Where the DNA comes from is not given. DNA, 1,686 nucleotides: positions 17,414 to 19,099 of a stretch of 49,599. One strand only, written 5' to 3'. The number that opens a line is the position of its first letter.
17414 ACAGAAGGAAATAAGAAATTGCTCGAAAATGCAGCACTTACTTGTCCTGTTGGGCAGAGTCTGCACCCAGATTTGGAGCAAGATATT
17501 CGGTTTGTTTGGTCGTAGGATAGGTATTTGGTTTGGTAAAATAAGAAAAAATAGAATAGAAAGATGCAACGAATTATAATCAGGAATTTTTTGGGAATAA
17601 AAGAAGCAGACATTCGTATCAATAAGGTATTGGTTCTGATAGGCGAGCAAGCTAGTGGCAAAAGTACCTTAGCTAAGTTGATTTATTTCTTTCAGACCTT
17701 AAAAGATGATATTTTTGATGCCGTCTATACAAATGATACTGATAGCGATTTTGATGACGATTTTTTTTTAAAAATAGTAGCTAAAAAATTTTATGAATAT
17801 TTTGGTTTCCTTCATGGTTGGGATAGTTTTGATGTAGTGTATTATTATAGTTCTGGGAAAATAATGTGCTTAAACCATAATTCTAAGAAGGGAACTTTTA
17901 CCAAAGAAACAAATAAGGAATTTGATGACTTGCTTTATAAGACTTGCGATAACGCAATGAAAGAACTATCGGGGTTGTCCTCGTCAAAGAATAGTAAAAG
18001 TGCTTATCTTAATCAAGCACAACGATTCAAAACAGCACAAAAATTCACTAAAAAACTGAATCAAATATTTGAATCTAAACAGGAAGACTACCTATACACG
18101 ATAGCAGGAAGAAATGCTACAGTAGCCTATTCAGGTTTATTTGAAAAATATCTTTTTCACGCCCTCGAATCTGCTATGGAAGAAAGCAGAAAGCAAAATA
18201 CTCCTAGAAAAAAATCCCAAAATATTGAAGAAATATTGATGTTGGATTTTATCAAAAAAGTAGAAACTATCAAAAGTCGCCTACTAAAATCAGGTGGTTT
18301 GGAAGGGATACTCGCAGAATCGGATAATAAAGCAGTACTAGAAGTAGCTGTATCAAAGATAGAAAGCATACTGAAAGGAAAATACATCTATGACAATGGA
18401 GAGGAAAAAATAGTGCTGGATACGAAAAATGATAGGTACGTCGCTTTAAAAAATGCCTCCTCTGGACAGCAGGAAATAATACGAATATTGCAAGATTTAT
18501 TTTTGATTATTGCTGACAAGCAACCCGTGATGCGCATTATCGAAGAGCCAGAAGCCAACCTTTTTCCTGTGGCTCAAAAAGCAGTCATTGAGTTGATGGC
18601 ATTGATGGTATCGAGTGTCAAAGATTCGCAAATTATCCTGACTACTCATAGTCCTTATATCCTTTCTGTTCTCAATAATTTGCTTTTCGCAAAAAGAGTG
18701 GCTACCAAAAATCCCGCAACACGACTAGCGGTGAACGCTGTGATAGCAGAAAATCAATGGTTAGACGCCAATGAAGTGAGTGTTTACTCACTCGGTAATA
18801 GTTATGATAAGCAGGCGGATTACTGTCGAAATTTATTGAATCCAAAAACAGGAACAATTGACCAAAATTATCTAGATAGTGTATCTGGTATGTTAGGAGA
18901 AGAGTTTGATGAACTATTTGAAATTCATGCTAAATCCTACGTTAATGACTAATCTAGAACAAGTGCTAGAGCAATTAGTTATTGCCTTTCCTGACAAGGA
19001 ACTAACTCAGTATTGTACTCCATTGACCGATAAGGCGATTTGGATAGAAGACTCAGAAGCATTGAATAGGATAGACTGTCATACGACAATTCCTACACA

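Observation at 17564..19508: Translationally coupled OLD/ABC-ATPase plus small partner: candidate two-gene anti-phage module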

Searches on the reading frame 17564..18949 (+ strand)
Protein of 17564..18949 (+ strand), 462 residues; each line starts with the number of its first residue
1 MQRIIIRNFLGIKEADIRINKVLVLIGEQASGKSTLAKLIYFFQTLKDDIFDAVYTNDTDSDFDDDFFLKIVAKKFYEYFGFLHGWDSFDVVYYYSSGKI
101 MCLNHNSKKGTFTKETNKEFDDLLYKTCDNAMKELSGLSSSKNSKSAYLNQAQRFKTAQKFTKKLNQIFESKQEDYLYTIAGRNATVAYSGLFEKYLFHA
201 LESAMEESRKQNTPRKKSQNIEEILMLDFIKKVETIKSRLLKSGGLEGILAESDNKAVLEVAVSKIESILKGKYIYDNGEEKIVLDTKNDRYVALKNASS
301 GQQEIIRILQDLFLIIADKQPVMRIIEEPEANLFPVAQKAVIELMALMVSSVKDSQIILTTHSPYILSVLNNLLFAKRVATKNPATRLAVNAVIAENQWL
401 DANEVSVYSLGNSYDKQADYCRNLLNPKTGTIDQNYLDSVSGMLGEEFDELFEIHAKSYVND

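Call 4: search_protein_families(library=pfam, proteins=[window:17564-18949:+], max_evalue=1)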
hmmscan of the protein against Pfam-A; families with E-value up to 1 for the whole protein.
window:17564-18949:+ (462 aa): 10 families
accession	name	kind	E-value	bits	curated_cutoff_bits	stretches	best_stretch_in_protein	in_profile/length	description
PF13175.12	AAA_15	-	7.8e-29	101.9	32.1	1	2-366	4-373/374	AAA ATPase domain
PF13304.12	AAA_21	-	5.1e-18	66.6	27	2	189-368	166-304/304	AAA domain, putative AbiEii toxin, Type IV TA system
PF11398.14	DUF2813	-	2.3e-07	31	21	2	2-40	4-42/372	Protein of unknown function (DUF2813)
PF00005.33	ABC_tran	-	0.0013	19.7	25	1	16-43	7-34/137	ABC transporter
PF20720.3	nSTAND3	-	0.0042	17.2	27.2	1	20-44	17-41/155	Novel STAND NTPase 3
PF02463.25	SMC_N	-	0.013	15.3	40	0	2-42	3-46/220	RecF/RecN/SMC N terminal domain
PF13555.12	AAA_29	-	0.028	14.6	27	1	9-36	9-38/61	P-loop containing region of AAA domain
PF13173.12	AAA_14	-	0.083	13.3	27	1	20-65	2-44/129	AAA domain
PF08869.16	XisI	-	0.29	12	25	0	271-309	20-58/110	XisI protein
PF14650.11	FAM75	-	0.6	10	24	1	140-239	273-372/382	FAM75 family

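Call 5: search_protein_families(library=padloc, proteins=[window:17564-18949:+], max_evalue=1)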
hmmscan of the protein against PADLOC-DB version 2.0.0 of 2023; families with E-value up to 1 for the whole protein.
window:17564-18949:+ (462 aa): 91 families (the best 25 are shown)
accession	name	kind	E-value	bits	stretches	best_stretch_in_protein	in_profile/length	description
PDLC02979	AriA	-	4.6e-42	143.1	1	2-367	4-373/373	-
PDLC04562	PDC-M29A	-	5.8e-29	99.5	2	320-456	271-408/410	-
PDLC02980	AriA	-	3.6e-21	74.4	2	159-368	110-304/304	-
PDLC04033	PD-T4-4_A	-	7.1e-19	66.3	2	211-453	224-445/460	-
PDLC04710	PDC-M56A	-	3e-17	60.7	2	278-375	193-293/382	-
PDLC03878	NsnB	-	4.1e-17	61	1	1-377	2-291/345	-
PDLC02335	AbiLi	-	6.7e-16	56.2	1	8-370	57-243/326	AbiLi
PDLC04179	HEC-01A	-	1e-15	55.8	2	279-404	320-441/459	-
PDLC04178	HEC-01A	-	4.3e-15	53.6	2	287-368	254-332/399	-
PDLC04664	PDC-M47A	-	6.7e-13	46.4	1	263-452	266-446/461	-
PDLC00070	GajA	-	7.7e-13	45.9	2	252-371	228-343/596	AAA ATPase domain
PDLC00285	PtuA1|PtuA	-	8.3e-13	46.3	1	22-372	28-335/432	AAA ATPase domain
PDLC04032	PD-T4-4_A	-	1.3e-12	45.5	2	257-382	283-406/474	-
PDLC04175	HEC-01A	-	2.9e-12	44.3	2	287-414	238-353/363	-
PDLC00086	GajA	-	3e-12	44.1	2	311-368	294-346/600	AAA ATPase domain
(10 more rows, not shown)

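Call 6: search_protein_families(library=ncbifam, proteins=[window:17564-18949:+], max_evalue=1)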
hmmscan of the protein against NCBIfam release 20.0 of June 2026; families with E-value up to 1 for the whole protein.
window:17564-18949:+ (462 aa): 18 families
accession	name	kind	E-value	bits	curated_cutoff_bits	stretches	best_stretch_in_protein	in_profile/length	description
NF047739.1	antiphage_MADS3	equivalog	5.9e-14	52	420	2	306-371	322-385/427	methylation-associated defense system AAA family ATPase MAD3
TIGR01842.1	type_I_sec_PrtD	subfamily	3.6e-05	22.5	510.15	2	299-377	456-527/544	type I secretion system permease/ATPase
NF041760.1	PtuA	equivalog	0.00016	20.7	500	2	206-370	243-423/524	retron Ec78 anti-phage system effector ATPase PtuA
TIGR02982.1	heterocyst_DevA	subfamily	0.00034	20.3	295.8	1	296-373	140-211/220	ABC exporter ATP-binding subunit, DevA family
NF010860.0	PRK14267.1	equivalog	0.00035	20.3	412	1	296-365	148-209/253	phosphate ABC transporter ATP-binding protein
TIGR04521.1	ECF_ATPase_2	equivalog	0.00039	19.6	330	2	16-40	27-51/279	energy-coupling factor transporter ATPase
TIGR04520.1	ECF_ATPase_1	equivalog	0.0006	19.3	315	1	16-41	24-49/269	energy-coupling factor transporter ATPase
NF007027.0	PRK09493.1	equivalog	0.00096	18.6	379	1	15-47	22-54/240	glutamine ABC transporter ATP-binding protein GlnQ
TIGR02673.1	FtsE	equivalog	0.0027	17.4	264.85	0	17-45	25-53/214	cell division ATP-binding protein FtsE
TIGR02770.1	nickel_nikD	equivalog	0.0045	16.4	318.7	0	16-41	8-33/230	nickel import ATP-binding protein NikD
TIGR00972.1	3a0107s01c2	equivalog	0.0076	15.6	343.2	0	15-41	22-48/248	phosphate ABC transporter ATP-binding protein PstB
TIGR03375.1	type_I_sec_LssB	subfamily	0.009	14.3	693.1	0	22-44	495-517/696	type I secretion system permease/ATPase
TIGR02315.1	ABC_phnC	equivalog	0.0098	15.3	266.1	0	12-43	18-51/243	phosphonate ABC transporter ATP-binding protein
NF038007.1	ABC_ATP_DarD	equivalog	0.021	14.3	375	0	21-48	32-59/218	darobactin export ABC transporter ATP-binding protein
TIGR01166.1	cbiO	subfamily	0.031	13.8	211.8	0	16-39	14-37/190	cobalt ABC transporter, ATP-binding protein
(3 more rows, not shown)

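Call 7: search_protein_families(library=phrogs, proteins=[window:17564-18949:+], max_evalue=1)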
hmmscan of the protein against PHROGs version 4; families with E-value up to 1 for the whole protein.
window:17564-18949:+ (462 aa): 10 families
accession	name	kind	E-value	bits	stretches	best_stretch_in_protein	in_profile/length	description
phrog_8323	-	unknown function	9.6e-16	58.4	1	2-371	52-369/623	-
phrog_4747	-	unknown function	1.9e-15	57.9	2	318-370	331-382/610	-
phrog_14430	-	unknown function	2.3e-15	57.8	2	254-396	274-408/444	-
phrog_9802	-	unknown function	8.3e-15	55.7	2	129-371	82-332/438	-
phrog_3940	-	unknown function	5.1e-14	53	1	2-372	6-304/537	-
phrog_7507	-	unknown function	2e-11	44.9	1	277-368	365-451/483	-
phrog_5836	-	unknown function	6.3e-08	32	1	15-370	43-354/1071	-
phrog_19212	-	unknown function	0.00068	19.3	1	270-396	308-436/550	-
phrog_25363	-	unknown function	0.075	14.3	1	3-41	9-48/77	-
phrog_20599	-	DNA, RNA and nucleotide metabolism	0.27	12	0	398-426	30-58/149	RNA polymerase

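Call 8: search_solved_structures(query=window:17564-18949:+, max_evalue=0.01)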
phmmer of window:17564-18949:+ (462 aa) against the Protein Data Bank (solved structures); distinct sequences matched with E-value up to 0.01: 2.
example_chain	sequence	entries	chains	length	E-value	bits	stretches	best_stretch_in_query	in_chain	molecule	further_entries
6p74_A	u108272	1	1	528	7.2e-06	28.5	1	318-440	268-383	Putative ATP-dependent endonuclease of the OLD family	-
5x7k_A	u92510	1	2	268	0.00086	21.6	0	319-376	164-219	Lipase B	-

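Call 15: find_homologous_proteins(query=window:17564-18949:+, max_evalue=0.001)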
Query window:17564-18949:+ (462 aa): 4180 proteins with E <= 0.001 among 8000 candidates; the best 120 are listed.
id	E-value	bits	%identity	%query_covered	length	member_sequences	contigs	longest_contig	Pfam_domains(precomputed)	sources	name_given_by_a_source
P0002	9.7e-289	975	97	100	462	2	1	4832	PF11398.15,PF13175.13,PF13304.13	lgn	-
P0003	1.3e-131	458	52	98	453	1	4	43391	PF11398.15,PF13175.13,PF13304.13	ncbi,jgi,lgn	jgi:predicted ATPase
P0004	7.7e-130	452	52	98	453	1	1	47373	PF13175.13,PF13304.13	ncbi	ncbi:MAG: AAA family ATPase [Aureispira sp.]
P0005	5.9e-129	449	51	98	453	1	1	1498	PF13175.13,PF13304.13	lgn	-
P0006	5.8e-127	442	50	98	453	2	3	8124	PF11398.15,PF13175.13,PF13304.13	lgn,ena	-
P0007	5.3e-123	429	50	98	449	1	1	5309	PF11398.15,PF13175.13,PF13304.13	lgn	-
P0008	6.8e-117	409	48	99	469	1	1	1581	PF13175.13,PF13304.13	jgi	jgi:predicted ATPase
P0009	1.1e-116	408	48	98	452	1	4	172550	PF13175.13,PF13304.13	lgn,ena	-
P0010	2.6e-115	404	47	99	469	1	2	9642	PF13175.13,PF13304.13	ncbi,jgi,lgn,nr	ncbi:MAG: ATP-binding protein [Microcystis aeruginosa G13-07]|nr:ATP-binding protein [Microcystis ae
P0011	2.6e-115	404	47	99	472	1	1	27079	PF13175.13,PF13304.13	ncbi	ncbi:MAG: AAA family ATPase, partial [Dolichospermum sp.]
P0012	2.8e-115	404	47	99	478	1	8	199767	PF13175.13,PF13304.13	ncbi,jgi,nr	ncbi:MAG: AAA family ATPase [Dolichospermum sp.]|jgi:predicted ATP-dependent endonuclease of OLD fam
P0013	3.2e-115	404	47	99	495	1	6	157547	PF13175.13,PF13304.13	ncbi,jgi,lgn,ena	jgi:predicted ATP-dependent endonuclease of OLD family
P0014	1.2e-114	402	47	99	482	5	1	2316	PF13175.13,PF13304.13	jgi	-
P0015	1.8e-114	401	47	99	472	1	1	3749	PF13175.13,PF13304.13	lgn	-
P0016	2.0e-114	401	47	99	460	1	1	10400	PF13175.13,PF13304.13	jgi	jgi:predicted ATPase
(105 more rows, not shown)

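Call 18: find_encoding_contigs(protein=P0003, flank=4000, max_places=3)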
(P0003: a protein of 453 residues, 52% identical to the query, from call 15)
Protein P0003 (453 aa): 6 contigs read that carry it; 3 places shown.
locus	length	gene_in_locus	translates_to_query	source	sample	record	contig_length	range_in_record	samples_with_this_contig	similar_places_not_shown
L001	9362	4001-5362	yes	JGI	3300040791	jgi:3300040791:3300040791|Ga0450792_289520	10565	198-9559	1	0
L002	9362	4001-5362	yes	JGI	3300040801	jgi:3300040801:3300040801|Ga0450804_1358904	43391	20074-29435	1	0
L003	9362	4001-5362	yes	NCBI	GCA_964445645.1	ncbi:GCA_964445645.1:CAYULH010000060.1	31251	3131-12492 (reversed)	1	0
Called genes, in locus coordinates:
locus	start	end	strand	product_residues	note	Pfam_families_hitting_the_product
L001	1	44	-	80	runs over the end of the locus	?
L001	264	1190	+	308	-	PF00294:PfkB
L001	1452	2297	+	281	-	PF00085:Thioredoxin, PF03190:Thioredox_DsbH (faint), PF13098:Thioredoxin_2, PF13899:Thioredoxin_7, PF05036:SPOR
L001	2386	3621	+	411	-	PF01979:Amidohydro_1, PF07969:Amidohydro_3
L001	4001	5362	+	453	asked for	PF11398:DUF2813 (faint), PF13175:AAA_15, PF13304:AAA_21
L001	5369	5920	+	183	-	-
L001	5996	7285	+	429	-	PF05496:RuvB_N, PF00158:Sigma54_activat (weak), PF01078:Mg_chelatase (faint), PF13191:AAA_16 (faint), PF00004:AAA, PF07728:AAA_5 (faint), PF16193:AAA_assoc_2, PF12002:MgsA_C, +1 more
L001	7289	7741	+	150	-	PF02580:Tyr_Deacylase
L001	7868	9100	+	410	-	PF04307:YdjM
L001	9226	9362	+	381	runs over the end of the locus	?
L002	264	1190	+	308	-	PF00294:PfkB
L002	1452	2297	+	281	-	PF00085:Thioredoxin, PF03190:Thioredox_DsbH (faint), PF13098:Thioredoxin_2, PF13899:Thioredoxin_7, PF05036:SPOR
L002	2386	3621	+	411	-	PF01979:Amidohydro_1, PF07969:Amidohydro_3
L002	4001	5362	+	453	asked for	PF11398:DUF2813 (faint), PF13175:AAA_15, PF13304:AAA_21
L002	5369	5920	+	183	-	-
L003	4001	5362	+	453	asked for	PF11398:DUF2813 (faint), PF13175:AAA_15, PF13304:AAA_21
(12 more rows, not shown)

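Call 19: find_encoding_contigs(protein=P0012, flank=4000, max_places=3)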
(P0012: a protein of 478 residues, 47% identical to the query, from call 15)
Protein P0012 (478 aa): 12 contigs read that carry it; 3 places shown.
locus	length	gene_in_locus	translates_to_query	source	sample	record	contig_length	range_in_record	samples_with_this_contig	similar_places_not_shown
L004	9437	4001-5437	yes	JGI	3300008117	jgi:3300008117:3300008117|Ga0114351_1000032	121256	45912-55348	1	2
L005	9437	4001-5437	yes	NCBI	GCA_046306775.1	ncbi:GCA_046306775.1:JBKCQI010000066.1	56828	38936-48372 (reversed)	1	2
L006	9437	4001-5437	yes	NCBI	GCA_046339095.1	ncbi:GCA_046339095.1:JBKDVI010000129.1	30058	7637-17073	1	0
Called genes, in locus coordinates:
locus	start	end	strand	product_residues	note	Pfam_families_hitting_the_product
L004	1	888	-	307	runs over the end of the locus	PF21033:RMD1-3 (faint), PF13428:TPR_14 (faint), PF14559:TPR_19 (faint), PF07719:TPR_2 (faint), PF13181:TPR_8 (faint), PF13414:TPR_11 (faint), PF13432:TPR_16 (faint), PF14853:Fis1_TPR_C (faint)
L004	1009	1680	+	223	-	PF00005:ABC_tran, PF02463:SMC_N (weak), PF13304:AAA_21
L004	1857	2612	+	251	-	PF02527:GidB, PF13847:Methyltransf_31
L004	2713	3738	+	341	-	PF06574:FAD_syn, PF01687:Flavokinase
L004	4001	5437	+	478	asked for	PF13175:AAA_15, PF13304:AAA_21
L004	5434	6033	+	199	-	-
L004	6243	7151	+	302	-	PF20030:bpMoxR, PF01078:Mg_chelatase (faint), PF00004:AAA (weak), PF07726:AAA_3, PF07728:AAA_5, PF17863:AAA_lid_2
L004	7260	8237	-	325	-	PF13367:PrsW-protease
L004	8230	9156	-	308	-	PF05175:MTS, PF13489:Methyltransf_23, PF01209:Ubie_methyltran, PF08241:Methyltransf_11, PF08242:Methyltransf_12, PF13649:Methyltransf_25, PF13847:Methyltransf_31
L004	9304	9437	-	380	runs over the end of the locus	PF08281:Sigma70_r4_2 (faint), PF13384:HTH_23 (faint), PF28104:HetZ, PF00196:GerE (faint), PF13518:HTH_28 (faint)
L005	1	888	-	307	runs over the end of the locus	PF21033:RMD1-3 (faint), PF13428:TPR_14 (faint), PF14559:TPR_19 (faint), PF07719:TPR_2 (faint), PF13181:TPR_8 (faint), PF13414:TPR_11 (faint), PF13432:TPR_16 (faint), PF14853:Fis1_TPR_C (faint)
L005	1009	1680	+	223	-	PF00005:ABC_tran, PF02463:SMC_N (weak), PF13304:AAA_21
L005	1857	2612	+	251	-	PF02527:GidB, PF13847:Methyltransf_31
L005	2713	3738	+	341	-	PF06574:FAD_syn, PF01687:Flavokinase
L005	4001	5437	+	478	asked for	PF13175:AAA_15, PF13304:AAA_21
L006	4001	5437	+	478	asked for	PF13175:AAA_15, PF13304:AAA_21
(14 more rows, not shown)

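Call 40: find_related_loci(query=A3, collection=genome_contigs, flank=6000)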
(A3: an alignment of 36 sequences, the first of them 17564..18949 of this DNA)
Query A3 (462 aa) in genome_contigs; peptide patterns used: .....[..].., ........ (x = any residue, [..] = any of these).
599 stretches matched a pattern (row limit reached: there are more); 512 encode a relative of the query (tblastn E <= 1e-3); the best 80 are kept; 80 distinct loci.
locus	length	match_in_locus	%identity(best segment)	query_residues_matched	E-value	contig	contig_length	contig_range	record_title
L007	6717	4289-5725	44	1-459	1e-121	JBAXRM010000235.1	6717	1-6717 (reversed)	MAG: Nostocales cyanobacterium ELA583 MAG583_235, whole genome shotgun sequence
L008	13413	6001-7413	47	1-459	5e-120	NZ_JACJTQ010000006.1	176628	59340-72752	Anabaena catenula FACHB-362 contig6, whole genome shotgun sequence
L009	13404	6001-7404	47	1-459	3e-119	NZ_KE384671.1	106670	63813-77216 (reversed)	Dolichospermum circinale AWQC310F 310F_Scaffold17, whole genome shotgun sequence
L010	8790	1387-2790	46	1-460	2e-118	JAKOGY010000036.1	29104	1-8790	Dolichospermum sp. ST_sed8 NODE_36_length_29104_cov_2.282151, whole genome shotgun sequence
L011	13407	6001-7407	47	1-459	1e-118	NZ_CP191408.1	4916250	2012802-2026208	Microcystis ichthyoblabe FBCC-A1114 chromosome, complete genome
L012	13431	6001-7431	45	1-459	1e-117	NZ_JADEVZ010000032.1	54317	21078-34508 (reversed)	Dolichospermum sp. LEGE 00240 NODE_31_length_54317_cov_16.6284, whole genome shotgun sequence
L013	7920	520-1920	44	1-460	3e-116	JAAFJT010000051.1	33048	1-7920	MAG: Chitinophagales bacterium isolate bin35.maxbin.ball.156 WN_Chitinophagales_5_scaffold_51, whole genome shotgun sequ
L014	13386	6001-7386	46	1-459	8e-115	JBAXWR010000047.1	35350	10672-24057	MAG: Mariniphaga sp. isolate ELA718 MAG718_47, whole genome shotgun sequence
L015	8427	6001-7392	46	1-459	2e-114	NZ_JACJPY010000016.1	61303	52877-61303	Pseudanabaena cinerea FACHB-1277 contig16, whole genome shotgun sequence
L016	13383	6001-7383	44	1-459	4e-114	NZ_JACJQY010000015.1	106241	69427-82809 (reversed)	Phormidium tenue FACHB-1050 contig15, whole genome shotgun sequence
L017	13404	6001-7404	45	1-458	2e-113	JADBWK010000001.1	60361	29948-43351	MAG: Pseudanabaena sp. M085S1SP2A07QC M085S1_1, whole genome shotgun sequence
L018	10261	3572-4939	45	1-459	1e-113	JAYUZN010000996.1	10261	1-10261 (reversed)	MAG: Bacteroidota bacterium isolate GL16_Down_concoct_50 GL16_Down_concoct_50_995, whole genome shotgun sequence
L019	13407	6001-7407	43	1-459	2e-113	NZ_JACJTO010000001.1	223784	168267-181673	Aphanizomenon flos-aquae FACHB-1287 contig1, whole genome shotgun sequence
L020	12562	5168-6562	44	1-459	5e-111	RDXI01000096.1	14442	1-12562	MAG: Bacteroidetes bacterium isolate PH2015_13D_43_10 PH2015_13D_scaffold_281, whole genome shotgun sequence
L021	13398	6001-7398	45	1-459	4e-111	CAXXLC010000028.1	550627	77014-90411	MAG: uncultured Saccharicrinis sp. isolate c1ede08c-f13d-4068-baae-104821a74b19 genome assembly, contig: contig_28, whol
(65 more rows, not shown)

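Call 57: find_related_loci(query=A3, collection=viral_contigs, flank=6000)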
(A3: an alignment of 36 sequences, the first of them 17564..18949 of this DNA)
Query A3 (462 aa) in viral_contigs; peptide patterns used: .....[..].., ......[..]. (x = any residue, [..] = any of these).
101 stretches matched a pattern; 97 encode a relative of the query (tblastn E <= 1e-3); the best 80 are kept; 80 distinct loci.
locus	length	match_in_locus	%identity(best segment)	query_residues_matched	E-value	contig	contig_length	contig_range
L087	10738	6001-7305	35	1-454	8e-77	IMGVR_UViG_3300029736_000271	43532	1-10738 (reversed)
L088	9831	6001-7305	34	1-455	5e-79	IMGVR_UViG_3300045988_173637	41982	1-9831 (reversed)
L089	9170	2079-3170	33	1-382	1e-40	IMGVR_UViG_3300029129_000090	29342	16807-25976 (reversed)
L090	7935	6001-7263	29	1-457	8e-39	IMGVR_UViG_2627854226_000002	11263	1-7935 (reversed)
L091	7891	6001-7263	29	1-457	8e-39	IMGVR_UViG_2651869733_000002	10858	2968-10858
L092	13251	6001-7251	28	1-455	3e-36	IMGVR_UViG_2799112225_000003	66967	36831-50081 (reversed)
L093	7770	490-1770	26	1-455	1e-34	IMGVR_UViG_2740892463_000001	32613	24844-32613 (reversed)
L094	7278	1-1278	27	1-454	2e-33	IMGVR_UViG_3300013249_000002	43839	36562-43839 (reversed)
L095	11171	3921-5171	27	1-452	1e-30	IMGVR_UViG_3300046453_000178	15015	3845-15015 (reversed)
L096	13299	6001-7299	28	1-461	5e-30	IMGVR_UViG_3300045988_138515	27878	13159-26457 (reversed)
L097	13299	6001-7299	27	1-461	2e-29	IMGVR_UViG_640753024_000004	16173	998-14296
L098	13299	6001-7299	27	1-461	2e-29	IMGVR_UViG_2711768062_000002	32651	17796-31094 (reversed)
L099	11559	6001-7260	26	1-454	9e-27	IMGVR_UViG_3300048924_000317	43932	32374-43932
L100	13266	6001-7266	26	1-458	1e-25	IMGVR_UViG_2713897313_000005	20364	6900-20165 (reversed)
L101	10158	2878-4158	25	1-454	4e-24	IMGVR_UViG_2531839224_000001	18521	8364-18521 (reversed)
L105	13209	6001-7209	32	1-454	3e-19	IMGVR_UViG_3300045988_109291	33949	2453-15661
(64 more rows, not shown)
